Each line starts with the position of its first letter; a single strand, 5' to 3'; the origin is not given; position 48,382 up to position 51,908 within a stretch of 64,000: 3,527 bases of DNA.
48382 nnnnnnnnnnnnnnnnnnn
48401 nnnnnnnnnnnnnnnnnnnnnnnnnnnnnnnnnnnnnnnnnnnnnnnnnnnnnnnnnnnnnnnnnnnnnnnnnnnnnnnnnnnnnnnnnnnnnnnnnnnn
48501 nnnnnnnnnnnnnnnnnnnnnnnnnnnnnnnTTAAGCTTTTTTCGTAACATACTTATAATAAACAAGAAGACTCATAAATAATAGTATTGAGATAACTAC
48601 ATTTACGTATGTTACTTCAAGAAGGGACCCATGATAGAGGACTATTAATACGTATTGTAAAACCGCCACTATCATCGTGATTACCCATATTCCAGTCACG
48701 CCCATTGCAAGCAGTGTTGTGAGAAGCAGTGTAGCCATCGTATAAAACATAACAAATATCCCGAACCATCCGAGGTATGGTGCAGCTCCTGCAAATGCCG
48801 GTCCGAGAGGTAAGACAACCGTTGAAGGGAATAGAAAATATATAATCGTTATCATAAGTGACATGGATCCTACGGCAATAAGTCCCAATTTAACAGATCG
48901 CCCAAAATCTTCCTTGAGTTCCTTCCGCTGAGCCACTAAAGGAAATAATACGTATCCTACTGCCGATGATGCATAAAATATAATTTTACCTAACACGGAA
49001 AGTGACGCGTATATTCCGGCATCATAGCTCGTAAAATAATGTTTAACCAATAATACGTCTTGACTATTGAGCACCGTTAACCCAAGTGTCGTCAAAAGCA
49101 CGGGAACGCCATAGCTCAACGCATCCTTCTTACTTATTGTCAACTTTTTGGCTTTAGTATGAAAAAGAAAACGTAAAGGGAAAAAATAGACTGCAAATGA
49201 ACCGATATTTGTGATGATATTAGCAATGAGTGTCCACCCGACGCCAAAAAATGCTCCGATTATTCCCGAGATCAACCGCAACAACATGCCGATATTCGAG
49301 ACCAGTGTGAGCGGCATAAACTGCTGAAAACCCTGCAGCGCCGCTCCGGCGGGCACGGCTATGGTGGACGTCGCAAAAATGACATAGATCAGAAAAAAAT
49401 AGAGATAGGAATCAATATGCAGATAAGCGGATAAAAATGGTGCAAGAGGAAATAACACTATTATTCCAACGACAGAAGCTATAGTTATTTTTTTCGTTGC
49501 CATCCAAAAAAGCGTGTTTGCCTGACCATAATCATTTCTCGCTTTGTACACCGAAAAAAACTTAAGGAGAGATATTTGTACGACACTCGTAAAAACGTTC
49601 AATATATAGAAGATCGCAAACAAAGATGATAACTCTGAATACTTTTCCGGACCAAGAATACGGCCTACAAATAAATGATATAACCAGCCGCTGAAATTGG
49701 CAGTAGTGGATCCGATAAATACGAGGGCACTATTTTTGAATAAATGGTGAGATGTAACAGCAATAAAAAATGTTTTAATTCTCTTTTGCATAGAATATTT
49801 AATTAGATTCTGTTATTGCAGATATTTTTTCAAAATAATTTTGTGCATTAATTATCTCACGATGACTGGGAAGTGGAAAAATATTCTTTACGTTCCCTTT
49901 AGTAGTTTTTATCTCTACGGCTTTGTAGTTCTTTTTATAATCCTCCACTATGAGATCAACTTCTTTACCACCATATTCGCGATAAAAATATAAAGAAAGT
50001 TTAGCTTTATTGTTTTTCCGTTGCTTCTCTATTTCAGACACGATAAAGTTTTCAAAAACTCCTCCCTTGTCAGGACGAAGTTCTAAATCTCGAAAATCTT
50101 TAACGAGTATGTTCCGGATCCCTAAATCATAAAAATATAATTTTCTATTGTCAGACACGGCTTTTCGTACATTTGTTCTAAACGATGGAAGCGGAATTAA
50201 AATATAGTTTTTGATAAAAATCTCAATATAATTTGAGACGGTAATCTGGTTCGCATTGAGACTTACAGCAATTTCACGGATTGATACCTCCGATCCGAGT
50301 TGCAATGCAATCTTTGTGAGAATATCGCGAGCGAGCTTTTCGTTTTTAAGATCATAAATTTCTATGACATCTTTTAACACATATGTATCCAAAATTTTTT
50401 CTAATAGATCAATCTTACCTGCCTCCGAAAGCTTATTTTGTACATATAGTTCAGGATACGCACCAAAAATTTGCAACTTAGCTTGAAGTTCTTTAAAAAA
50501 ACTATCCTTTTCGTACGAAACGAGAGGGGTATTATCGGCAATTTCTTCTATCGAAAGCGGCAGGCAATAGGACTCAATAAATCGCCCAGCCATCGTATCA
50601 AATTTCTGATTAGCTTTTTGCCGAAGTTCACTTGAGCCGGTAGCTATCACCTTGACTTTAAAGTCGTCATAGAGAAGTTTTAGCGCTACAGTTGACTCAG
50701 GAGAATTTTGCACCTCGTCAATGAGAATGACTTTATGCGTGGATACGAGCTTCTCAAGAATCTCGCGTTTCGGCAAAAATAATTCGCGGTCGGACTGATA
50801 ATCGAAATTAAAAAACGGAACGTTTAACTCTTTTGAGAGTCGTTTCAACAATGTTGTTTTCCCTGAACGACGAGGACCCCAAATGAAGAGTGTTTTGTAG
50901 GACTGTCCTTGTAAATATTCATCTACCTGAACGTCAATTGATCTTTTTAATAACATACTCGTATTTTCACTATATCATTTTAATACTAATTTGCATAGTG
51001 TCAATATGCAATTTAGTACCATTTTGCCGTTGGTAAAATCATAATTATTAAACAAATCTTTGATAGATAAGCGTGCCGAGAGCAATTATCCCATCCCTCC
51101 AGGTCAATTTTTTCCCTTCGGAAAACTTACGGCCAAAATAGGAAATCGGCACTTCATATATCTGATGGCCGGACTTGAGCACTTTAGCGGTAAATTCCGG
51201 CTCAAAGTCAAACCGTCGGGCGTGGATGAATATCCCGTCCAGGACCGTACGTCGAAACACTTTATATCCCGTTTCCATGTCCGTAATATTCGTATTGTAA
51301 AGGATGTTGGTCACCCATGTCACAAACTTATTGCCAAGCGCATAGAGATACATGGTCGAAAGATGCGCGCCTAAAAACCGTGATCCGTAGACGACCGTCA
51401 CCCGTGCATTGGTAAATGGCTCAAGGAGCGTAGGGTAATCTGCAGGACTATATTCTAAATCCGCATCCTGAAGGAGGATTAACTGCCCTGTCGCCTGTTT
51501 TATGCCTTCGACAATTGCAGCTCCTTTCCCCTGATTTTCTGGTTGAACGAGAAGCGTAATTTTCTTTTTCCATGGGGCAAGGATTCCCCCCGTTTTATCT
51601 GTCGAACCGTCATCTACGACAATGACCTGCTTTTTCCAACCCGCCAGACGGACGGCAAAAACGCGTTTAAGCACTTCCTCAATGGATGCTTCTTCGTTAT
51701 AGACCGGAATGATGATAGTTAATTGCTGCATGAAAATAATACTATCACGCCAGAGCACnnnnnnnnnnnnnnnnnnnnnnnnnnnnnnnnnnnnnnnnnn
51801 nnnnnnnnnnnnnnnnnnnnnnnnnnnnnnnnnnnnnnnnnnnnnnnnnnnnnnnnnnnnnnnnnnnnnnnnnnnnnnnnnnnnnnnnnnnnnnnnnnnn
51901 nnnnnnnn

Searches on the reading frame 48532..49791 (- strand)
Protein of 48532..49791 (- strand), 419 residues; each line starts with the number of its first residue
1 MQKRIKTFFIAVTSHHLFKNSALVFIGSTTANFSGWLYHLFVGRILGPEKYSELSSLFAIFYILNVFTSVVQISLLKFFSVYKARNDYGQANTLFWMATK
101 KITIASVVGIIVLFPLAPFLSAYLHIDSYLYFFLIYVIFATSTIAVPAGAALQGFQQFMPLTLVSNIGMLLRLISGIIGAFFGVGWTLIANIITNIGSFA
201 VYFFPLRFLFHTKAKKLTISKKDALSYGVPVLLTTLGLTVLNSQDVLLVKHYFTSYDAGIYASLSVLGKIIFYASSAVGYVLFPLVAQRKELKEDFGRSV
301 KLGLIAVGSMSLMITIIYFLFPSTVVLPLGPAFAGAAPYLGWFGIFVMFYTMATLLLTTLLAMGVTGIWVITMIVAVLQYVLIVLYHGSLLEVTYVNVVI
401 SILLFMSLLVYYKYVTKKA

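Call 5: search_protein_families(library=pfam, proteins=[window:48532-49791:-], max_evalue=0.001)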
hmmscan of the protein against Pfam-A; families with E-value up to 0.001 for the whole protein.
window:48532-49791:- (419 aa): 1 family
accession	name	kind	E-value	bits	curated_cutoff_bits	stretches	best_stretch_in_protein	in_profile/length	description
PF01943.22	Polysacc_synt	-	7.1e-11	42.5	28.2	1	18-288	2-272/274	Polysaccharide biosynthesis protein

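Call 23: search_protein_families(library=ncbifam, proteins=[window:48532-49791:-], max_evalue=0.01)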
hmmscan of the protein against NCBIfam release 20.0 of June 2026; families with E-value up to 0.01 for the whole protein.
window:48532-49791:- (419 aa): 0 families

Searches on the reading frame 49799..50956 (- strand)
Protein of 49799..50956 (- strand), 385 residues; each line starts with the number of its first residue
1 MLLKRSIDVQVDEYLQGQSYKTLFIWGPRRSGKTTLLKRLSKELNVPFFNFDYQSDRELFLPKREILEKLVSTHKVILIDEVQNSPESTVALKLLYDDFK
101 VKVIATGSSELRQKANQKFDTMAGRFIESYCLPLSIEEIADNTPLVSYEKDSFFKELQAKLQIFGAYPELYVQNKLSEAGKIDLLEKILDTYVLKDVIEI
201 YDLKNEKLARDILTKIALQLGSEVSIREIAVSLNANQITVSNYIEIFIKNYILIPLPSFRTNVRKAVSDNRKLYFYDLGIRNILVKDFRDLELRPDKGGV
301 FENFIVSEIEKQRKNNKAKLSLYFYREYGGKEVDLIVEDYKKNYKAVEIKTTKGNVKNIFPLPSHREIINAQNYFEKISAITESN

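Call 5: search_protein_families(library=pfam, proteins=[window:49799-50956:-], max_evalue=0.001)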
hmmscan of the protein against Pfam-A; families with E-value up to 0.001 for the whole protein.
window:49799-50956:- (385 aa): 5 families
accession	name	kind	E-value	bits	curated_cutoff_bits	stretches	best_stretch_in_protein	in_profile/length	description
PF13635.12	DUF4143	-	6.7e-32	110.9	28.1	1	195-351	2-159/160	Domain of unknown function (DUF4143)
PF13173.12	AAA_14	-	1.9e-23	83.3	27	1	21-139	3-128/129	AAA domain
PF13401.12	AAA_22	-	3.1e-09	37.7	27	0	64-113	73-128/130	AAA domain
PF01637.24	ATPase_2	-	7.5e-06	26.4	33.2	1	10-44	10-44/225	ATPase domain predominantly from Archaea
PF00004.35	AAA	-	2.6e-05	25.1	21.2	1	24-84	2-68/131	ATPase family associated with various cellular activities (AAA)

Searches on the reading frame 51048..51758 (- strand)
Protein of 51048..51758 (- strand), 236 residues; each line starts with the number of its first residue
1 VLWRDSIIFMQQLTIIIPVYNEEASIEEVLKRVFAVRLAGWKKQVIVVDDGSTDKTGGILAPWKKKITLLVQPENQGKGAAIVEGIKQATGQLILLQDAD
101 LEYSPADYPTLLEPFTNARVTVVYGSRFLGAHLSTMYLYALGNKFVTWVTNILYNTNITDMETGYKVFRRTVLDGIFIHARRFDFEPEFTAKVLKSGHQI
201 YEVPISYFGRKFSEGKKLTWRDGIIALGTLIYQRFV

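Call 5: search_protein_families(library=pfam, proteins=[window:51048-51758:-], max_evalue=0.001)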
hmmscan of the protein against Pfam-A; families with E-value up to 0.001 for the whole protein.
window:51048-51758:- (236 aa): 3 families
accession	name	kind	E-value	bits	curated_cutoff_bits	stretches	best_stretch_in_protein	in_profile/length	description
PF00535.33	Glycos_transf_2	-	8.4e-32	110.8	23.3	1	14-176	1-167/168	Glycosyl transferase family 2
PF13641.12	Glyco_tranf_2_3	-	2.2e-07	31.5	27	1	12-155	2-132/230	Glycosyltransferase like family 2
PF10111.15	Glyco_tranf_2_2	-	3e-05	24.1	27.3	1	14-107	1-98/276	Glycosyltransferase like family 2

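Call 13: search_protein_families(library=ncbifam, proteins=[window:51048-51758:-], max_evalue=0.1)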
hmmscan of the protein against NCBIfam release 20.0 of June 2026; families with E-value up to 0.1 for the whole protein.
window:51048-51758:- (236 aa): 22 families
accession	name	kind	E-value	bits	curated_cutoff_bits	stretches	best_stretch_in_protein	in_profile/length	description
TIGR04182.1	glyco_TIGR04182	equivalog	1.1e-33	116.9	325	1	13-229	2-213/293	S-layer glycoprotein N-glycosyltransferase AglJ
NF058614.1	PPMAGASynPpgS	equivalog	2.6e-18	66.3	370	1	15-224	4-213/226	polyprenyl-phospho-N-acetylgalactosaminyl synthase PpgS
NF041391.1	DPhHxTase_Halo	equivalog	1.1e-17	63.8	375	1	19-211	3-187/213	dolichyl-phosphate hexose transferase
NF007986.1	PRK10714.1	equivalog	1.2e-16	60.7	529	1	10-216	5-209/316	undecaprenyl-phosphate 4-deoxy-4-formamido-L-arabinose transferase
NF007482.0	PRK10073.1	equivalog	5.2e-16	58.6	423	1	11-117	6-112/334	glycosyltransferase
TIGR03937.1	PgaC_IcaA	equivalog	5.3e-16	58.6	422.3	1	11-115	45-150/407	poly-beta-1,6-N-acetyl-D-glucosamine synthase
NF047588.1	GlcsyltransPgfSStrep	equivalog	2.9e-15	56.3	500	1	12-177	2-168/308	glycosyltransferase PgfS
TIGR04283.1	glyco_like_mftF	equivalog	9e-15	54.9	182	1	13-141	1-124/221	TIGR04283 family arsenosugar biosynthesis glycosyltransferase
NF041875.1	EPS_EpsD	equivalog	1.3e-14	54.3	370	1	13-107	1-96/325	exopolysaccharide biosynthesis glycosyltransferase EpsD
TIGR03965.1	mycofact_glyco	equivalog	1.4e-12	47.2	280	1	11-125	74-189/467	mycofactocin biosynthesis glycosyltransferase MftF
NF010496.0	PRK13915.1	equivalog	2.1e-10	40.2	262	1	11-123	31-151/307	glucosyl-3-phosphoglycerate synthase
NF047683.1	TeichurnBiosyTuaG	equivalog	5.4e-09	36.1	400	1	11-105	6-101/252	teichuronic acid biosynthesis protein TuaG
NF038302.1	EPS_HpsE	equivalog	2e-08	33.6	300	1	12-100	2-96/307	hormogonium polysaccharide biosynthesis glycosyltransferase HpsE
TIGR03111.1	glyc2_xrt_Gpos1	hypoth_equivalog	3.7e-08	32.6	363.95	1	10-101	48-142/439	TIGR03111 family XrtG-associated glycosyltransferase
TIGR04242.1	nodulat_NodC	equivalog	4.3e-08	32.5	550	1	12-103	49-144/395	chitooligosaccharide synthase NodC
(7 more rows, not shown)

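Call 75: search_solved_structures(query=window:51048-51758:-, max_evalue=0.00001)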
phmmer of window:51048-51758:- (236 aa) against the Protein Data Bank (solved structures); distinct sequences matched with E-value up to 0.00001: 18.
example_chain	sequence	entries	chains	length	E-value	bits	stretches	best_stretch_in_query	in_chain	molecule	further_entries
5mlz_A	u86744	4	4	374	3.7e-18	69.4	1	11-215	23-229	Dolichol monophosphate mannose synthase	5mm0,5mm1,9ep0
9hwj_A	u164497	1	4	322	1.9e-14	57.3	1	11-217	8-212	Undecaprenyl-phosphate 4-deoxy-4-formamido-L-arabinose transferase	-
9bhc_C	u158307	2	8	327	4.2e-13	52.9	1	11-216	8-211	Undecaprenyl-phosphate 4-deoxy-4-formamido-L-arabinose transferase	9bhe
8vxh_A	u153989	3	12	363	5.6e-13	52.5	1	11-216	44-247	Undecaprenyl-phosphate 4-deoxy-4-formamido-L-arabinose transferase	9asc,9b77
6yv7_B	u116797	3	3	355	8.6e-11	45.3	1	10-104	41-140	Glycosyl transferase, family 2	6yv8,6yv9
6yv7_A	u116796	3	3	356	8.6e-11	45.3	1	10-104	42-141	Glycosyl transferase, family 2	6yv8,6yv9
6p61_A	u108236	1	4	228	6.2e-10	42.5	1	13-117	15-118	Glycosyltransferase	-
5eke_A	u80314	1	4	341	6e-08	36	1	12-127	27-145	Uncharacterized glycosyltransferase sll0501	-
5ekp_C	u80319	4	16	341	6.3e-08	36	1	12-127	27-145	Uncharacterized glycosyltransferase sll0501 | Glycosyltransferase sll0501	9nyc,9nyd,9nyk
9nye_A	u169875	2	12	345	6.4e-08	35.9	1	12-127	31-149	Glycosyltransferase sll0501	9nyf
5tze_C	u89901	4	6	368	5.4e-07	32.9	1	13-100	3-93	Glycosyl transferase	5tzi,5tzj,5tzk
9omj_A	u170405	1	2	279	1.1e-06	31.9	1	13-134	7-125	Glycosyltransferase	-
9omh_A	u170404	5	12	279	1.1e-06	31.9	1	13-134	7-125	Glycosyltransferase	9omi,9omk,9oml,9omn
5tz8_A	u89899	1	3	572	1.1e-06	31.9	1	13-100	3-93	Glycosyl transferase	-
9omm_A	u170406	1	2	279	1.3e-06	31.7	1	13-126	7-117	Glycosyltransferase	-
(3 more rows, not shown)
